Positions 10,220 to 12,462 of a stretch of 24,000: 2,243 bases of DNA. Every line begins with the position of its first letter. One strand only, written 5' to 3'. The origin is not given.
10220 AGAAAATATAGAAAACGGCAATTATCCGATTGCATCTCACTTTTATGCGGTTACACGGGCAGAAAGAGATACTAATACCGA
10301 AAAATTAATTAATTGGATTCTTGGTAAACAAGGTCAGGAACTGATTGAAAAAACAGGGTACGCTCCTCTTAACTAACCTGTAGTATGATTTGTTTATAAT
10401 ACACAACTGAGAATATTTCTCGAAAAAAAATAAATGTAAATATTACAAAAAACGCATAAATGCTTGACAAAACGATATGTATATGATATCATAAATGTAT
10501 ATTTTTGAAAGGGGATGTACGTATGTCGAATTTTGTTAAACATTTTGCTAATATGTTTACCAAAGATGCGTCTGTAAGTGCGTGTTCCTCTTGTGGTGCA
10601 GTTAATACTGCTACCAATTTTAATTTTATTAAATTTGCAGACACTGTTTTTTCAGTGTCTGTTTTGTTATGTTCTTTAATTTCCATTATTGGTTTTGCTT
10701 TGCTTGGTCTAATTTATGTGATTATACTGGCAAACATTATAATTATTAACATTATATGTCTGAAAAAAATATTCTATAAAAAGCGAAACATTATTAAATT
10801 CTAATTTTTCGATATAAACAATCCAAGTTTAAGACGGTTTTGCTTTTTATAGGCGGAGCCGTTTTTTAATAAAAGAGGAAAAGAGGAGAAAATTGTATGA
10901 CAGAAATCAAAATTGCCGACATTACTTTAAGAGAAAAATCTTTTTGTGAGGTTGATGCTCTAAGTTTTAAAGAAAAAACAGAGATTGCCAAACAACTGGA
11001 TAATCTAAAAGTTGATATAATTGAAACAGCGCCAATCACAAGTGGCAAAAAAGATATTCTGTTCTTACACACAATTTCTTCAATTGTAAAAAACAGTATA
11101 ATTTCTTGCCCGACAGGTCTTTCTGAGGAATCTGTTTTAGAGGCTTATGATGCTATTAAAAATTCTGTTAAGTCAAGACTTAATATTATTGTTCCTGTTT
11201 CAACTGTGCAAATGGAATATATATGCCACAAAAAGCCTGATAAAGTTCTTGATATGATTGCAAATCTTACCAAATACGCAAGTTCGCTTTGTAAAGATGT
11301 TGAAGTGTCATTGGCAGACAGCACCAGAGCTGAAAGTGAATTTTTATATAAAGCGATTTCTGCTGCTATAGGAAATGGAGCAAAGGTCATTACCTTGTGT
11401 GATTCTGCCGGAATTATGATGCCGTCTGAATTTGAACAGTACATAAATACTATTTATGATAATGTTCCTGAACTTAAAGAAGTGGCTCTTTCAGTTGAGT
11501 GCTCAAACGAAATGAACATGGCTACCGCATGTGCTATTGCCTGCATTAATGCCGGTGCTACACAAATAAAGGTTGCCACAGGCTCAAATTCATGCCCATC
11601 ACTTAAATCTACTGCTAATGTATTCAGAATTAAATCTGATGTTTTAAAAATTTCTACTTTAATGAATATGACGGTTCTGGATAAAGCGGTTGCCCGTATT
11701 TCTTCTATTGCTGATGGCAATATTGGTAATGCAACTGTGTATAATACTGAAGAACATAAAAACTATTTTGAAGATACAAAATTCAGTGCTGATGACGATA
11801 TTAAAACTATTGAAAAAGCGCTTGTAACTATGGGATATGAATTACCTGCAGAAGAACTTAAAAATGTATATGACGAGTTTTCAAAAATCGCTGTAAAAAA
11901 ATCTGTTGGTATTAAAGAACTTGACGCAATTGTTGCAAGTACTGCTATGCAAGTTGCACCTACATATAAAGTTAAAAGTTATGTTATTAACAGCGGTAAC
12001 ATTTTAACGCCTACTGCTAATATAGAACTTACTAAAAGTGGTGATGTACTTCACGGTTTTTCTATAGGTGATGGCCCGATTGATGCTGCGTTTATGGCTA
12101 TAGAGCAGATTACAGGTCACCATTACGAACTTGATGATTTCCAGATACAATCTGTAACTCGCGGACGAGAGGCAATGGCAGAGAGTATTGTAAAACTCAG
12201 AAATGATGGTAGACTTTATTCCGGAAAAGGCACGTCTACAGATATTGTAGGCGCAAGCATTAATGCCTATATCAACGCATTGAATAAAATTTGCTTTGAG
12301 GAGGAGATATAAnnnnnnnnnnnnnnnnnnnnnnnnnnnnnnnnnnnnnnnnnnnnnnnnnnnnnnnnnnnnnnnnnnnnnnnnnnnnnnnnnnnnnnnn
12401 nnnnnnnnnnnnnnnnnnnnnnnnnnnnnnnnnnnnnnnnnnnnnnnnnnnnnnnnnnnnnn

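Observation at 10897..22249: Eleven-gene gap-free operon plus the T-box-controlled ligase: candidate system converting short/branched-chain acids to branched-chain amino acids by activation, reductive carboxylation and transamination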

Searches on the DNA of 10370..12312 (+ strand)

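Call 23: search_rna_families(source=window, start=10370, end=10910, threshold=evalue, max_evalue=10, show_alignments=2)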
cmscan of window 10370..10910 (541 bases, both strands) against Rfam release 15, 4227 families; matches with E-value up to 10: 15.
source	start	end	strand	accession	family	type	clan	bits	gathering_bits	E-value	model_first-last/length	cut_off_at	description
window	10549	10635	+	RF01776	RatA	Gene; antitoxin;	-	25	49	0.57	1-91/91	no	RNA anti-toxin A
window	10795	10905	+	RF01463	rli27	Gene; sRNA;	-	22.8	55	7.9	1-99/99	no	Listeria sRNA rli27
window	10609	10670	+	RF00033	MicF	Gene; antisense;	-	21.2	79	1.3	1-94/94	no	MicF RNA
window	10575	10670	-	RF04323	Pestivirus-3UTR-SLIV-SLII-BVDV-1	Gene; sRNA;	CL00151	19.5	90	9.5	1-128/128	no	Pestivirus 3' UTR SLIV and SLII bovine viral diarrhea virus (BVDV-1)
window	10624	10668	-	RF01473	rli41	Gene; sRNA;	-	19.2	55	0.1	212-257/494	no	Listeria sRNA rli41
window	10770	10853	+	RF04174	MIR4208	Gene; miRNA;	-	19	140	2.8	46-144/191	no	MIR4208 microRNA precursor family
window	10770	10857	+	RF03926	MIR1435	Gene; miRNA;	-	18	94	5.5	1-186/186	no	MIR1435 microRNA precursor family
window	10772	10854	+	RF04128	MIR8562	Gene; miRNA;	-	17.9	211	0.7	1-242/242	no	MIR8562 microRNA precursor family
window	10458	10545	+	RF03747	mir-4536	Gene; miRNA;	-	17.4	76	2.5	1-88/88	no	mir-4536 microRNA precursor family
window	10521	10577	+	RF03171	mir-1012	Gene; miRNA;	-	16.4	70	3.3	1-59/59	no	mir-1012 microRNA precursor family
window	10459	10531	+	RF01885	HSR-omega_1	Gene; lncRNA;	-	15.8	80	6.1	1-78/78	no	Heat shock gene hsromega conserved region 1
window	10458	10545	-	RF03747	mir-4536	Gene; miRNA;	-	15.1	76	9.5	1-88/88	no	mir-4536 microRNA precursor family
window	10616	10665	+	RF01397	isrO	Gene; sRNA;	-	13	42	2.9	1-201/201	no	isrO Hfq binding RNA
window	10774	10852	+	RF04139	MIR841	Gene; miRNA;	-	13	200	7.6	69-144/212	no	MIR841 microRNA precursor family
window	10809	10858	-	RF02150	MESTIT1_3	Gene; lncRNA;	-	11.6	60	7.4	48-99/99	no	MEST intronic transcript 1, antisense RNA conserved region 3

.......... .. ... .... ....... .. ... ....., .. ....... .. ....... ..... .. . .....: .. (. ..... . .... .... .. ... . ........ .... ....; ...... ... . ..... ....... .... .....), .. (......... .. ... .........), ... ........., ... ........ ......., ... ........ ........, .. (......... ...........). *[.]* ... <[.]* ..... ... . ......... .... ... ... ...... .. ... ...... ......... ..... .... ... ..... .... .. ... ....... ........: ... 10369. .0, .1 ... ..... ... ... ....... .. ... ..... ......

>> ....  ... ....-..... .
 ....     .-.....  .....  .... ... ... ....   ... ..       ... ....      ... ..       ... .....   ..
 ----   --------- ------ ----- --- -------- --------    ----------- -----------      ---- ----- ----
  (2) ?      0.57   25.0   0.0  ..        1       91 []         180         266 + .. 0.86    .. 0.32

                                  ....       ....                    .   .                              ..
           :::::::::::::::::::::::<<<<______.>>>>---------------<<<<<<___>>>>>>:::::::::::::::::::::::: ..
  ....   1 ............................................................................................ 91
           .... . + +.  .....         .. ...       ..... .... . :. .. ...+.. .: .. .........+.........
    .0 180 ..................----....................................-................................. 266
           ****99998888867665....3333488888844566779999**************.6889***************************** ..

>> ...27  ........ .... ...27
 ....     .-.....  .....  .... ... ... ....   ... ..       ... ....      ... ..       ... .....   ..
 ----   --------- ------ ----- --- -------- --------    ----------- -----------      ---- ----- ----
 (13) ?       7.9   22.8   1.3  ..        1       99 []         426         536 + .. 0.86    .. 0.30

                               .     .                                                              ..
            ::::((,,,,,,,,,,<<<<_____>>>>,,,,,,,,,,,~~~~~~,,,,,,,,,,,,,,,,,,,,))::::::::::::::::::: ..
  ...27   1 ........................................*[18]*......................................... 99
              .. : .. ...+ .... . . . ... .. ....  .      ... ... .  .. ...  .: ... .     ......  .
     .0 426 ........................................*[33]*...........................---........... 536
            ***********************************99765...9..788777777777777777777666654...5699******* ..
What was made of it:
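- Tried and rejected: I looked for a T-box or any Rfam family in 10370-10910 and found nothing meaningful at E up to 10 (call 23).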

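Call 31: search_rna_families(sources=[L001, L039, L010, L013, L041, L019, L020], threshold=gathering, show_alignments=4)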
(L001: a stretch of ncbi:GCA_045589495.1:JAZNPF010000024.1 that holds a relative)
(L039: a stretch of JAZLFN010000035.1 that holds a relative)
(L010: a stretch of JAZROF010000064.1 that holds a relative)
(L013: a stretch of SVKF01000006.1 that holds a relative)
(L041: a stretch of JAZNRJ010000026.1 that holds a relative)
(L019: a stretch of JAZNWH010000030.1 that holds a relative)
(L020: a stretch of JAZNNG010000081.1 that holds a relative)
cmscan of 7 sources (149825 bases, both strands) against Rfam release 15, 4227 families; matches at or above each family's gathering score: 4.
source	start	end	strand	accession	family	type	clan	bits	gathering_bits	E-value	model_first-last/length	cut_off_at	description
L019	7720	7979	+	RF00230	T-box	Cis-reg; leader;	-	104.5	93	1.2e-21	1-219/219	no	T-box leader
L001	1440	1677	+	RF00230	T-box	Cis-reg; leader;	-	98.9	93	3.5e-20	1-219/219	no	T-box leader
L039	3734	3817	+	RF00005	tRNA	Gene; tRNA;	CL00001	57.2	29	2.4e-09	1-71/71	no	tRNA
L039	3875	3963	+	RF00005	tRNA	Gene; tRNA;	CL00001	48.2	29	7.2e-07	1-71/71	no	tRNA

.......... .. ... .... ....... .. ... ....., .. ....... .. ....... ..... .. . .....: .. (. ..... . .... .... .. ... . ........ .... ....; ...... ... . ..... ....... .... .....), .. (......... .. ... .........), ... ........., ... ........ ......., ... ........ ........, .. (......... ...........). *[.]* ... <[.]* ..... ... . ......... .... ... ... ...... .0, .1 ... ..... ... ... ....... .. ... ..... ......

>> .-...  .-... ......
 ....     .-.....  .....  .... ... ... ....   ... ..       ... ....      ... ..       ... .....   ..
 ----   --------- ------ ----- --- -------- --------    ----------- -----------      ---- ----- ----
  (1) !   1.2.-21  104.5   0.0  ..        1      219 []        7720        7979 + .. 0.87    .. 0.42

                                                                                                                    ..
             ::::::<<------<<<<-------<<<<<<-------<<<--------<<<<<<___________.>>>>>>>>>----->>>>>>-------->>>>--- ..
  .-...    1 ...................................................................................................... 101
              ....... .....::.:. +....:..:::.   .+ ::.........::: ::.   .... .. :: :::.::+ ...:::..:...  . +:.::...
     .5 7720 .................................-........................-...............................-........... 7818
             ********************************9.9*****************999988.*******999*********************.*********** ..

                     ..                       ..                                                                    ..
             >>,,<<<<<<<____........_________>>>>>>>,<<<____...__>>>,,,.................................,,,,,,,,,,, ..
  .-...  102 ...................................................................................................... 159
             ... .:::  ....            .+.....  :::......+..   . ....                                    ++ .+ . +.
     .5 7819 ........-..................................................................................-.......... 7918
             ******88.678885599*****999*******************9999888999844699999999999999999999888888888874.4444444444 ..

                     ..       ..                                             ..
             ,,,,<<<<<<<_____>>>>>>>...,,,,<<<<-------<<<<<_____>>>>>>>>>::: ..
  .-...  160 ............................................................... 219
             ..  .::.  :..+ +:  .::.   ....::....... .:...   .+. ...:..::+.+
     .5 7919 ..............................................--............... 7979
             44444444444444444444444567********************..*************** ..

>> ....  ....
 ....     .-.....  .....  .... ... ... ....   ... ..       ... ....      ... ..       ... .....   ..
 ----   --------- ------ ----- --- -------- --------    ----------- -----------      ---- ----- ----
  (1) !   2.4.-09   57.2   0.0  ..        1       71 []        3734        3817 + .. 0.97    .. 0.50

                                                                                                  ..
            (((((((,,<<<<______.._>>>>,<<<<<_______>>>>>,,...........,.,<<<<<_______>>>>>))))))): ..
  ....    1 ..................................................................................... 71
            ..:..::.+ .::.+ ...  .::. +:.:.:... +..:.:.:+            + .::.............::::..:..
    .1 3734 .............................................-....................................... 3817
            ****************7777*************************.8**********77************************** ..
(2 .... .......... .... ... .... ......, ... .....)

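Call 33: search_rna_families(sources=[L059, L082, L073, L036, L049, L035, L084], threshold=gathering, show_alignments=10)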
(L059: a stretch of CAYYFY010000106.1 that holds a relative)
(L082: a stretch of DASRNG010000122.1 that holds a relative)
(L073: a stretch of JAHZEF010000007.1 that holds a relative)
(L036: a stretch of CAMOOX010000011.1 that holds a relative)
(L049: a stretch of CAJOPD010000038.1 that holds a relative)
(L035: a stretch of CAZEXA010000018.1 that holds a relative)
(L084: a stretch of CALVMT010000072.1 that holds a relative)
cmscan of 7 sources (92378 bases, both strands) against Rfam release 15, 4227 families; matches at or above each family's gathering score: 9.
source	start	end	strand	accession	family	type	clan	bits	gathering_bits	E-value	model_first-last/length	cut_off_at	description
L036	1982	2229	-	RF00230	T-box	Cis-reg; leader;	-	118.6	93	1.8e-25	1-219/219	no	T-box leader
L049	1146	1385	-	RF00230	T-box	Cis-reg; leader;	-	117.7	93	3e-25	1-219/219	no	T-box leader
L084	9674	9936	+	RF00230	T-box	Cis-reg; leader;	-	110.2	93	2.6e-23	1-219/219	no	T-box leader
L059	5034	5270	+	RF00230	T-box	Cis-reg; leader;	-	102.5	93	2.5e-21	1-219/219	no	T-box leader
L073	1803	2045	+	RF00230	T-box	Cis-reg; leader;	-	98.8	93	2.3e-20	1-219/219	no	T-box leader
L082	1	190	+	RF00230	T-box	Cis-reg; leader;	-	98.1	93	3.5e-20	40-219/219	5'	T-box leader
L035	9720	9957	+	RF00230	T-box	Cis-reg; leader;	-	96.7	93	7.6e-20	1-219/219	no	T-box leader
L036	11688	11790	+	RF00167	Purine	Cis-reg; riboswitch;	CL00123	67.2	37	1.9e-09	1-102/102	no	Purine riboswitch aptamer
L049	10995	11097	+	RF00167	Purine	Cis-reg; riboswitch;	CL00123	64.9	37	6.7e-09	1-102/102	no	Purine riboswitch aptamer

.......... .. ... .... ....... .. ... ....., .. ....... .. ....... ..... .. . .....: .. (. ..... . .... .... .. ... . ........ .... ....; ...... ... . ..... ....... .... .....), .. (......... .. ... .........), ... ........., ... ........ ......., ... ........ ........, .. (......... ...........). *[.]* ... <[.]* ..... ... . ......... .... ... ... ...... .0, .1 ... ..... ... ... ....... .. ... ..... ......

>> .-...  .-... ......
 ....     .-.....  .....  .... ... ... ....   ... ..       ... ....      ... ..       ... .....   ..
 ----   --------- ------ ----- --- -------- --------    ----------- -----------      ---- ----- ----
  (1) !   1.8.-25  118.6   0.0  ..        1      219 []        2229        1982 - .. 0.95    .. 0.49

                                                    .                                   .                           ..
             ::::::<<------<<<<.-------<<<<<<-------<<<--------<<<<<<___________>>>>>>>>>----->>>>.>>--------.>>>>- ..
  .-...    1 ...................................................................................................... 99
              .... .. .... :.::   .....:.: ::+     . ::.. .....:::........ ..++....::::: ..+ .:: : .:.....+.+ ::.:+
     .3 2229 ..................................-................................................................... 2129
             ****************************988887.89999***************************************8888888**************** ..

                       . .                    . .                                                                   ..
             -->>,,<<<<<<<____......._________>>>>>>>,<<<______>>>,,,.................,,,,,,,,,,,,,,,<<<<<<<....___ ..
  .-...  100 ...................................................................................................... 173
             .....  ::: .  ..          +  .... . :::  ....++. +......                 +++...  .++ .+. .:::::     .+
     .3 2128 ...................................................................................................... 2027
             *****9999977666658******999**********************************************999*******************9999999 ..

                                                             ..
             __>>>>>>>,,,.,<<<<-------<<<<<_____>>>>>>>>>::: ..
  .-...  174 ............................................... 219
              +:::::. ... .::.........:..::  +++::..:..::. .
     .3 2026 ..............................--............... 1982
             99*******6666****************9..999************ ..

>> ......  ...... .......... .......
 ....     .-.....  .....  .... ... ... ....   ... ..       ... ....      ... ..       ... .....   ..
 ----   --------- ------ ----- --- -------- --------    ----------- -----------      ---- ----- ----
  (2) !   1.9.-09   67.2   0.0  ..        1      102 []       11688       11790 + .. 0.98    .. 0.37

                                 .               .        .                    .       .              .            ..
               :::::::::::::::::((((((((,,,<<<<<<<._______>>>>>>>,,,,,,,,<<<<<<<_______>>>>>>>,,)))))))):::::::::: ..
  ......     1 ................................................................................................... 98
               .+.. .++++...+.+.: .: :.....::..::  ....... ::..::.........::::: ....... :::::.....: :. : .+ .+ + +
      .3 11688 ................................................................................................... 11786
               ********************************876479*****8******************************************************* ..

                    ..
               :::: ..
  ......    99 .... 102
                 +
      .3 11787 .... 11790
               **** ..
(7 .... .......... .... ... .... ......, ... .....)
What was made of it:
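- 12312..14768 (+): Ligase A: xylose-isomerase-like TIM barrel (aa 1-260) fused to a FadD3/PRK12583-type AMP-forming acyl-CoA ligase; proposed isovalerate-CoA ligase for the leucine branch. Leu (CUC) T-boxes lie upstream of this pair in L035, L059, L073, L082 and L084 (call 33).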

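Call 52: search_rna_families(source=L073, start=1, end=1800, threshold=evalue, max_evalue=0.001, show_alignments=1)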
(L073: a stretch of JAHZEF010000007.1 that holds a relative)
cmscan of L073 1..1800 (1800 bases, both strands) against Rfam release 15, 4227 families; matches with E-value up to 0.001: 1.
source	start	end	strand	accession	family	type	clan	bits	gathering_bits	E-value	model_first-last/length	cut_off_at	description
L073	1300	1543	-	RF00230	T-box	Cis-reg; leader;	-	90.2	93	7.3e-20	1-219/219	no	T-box leader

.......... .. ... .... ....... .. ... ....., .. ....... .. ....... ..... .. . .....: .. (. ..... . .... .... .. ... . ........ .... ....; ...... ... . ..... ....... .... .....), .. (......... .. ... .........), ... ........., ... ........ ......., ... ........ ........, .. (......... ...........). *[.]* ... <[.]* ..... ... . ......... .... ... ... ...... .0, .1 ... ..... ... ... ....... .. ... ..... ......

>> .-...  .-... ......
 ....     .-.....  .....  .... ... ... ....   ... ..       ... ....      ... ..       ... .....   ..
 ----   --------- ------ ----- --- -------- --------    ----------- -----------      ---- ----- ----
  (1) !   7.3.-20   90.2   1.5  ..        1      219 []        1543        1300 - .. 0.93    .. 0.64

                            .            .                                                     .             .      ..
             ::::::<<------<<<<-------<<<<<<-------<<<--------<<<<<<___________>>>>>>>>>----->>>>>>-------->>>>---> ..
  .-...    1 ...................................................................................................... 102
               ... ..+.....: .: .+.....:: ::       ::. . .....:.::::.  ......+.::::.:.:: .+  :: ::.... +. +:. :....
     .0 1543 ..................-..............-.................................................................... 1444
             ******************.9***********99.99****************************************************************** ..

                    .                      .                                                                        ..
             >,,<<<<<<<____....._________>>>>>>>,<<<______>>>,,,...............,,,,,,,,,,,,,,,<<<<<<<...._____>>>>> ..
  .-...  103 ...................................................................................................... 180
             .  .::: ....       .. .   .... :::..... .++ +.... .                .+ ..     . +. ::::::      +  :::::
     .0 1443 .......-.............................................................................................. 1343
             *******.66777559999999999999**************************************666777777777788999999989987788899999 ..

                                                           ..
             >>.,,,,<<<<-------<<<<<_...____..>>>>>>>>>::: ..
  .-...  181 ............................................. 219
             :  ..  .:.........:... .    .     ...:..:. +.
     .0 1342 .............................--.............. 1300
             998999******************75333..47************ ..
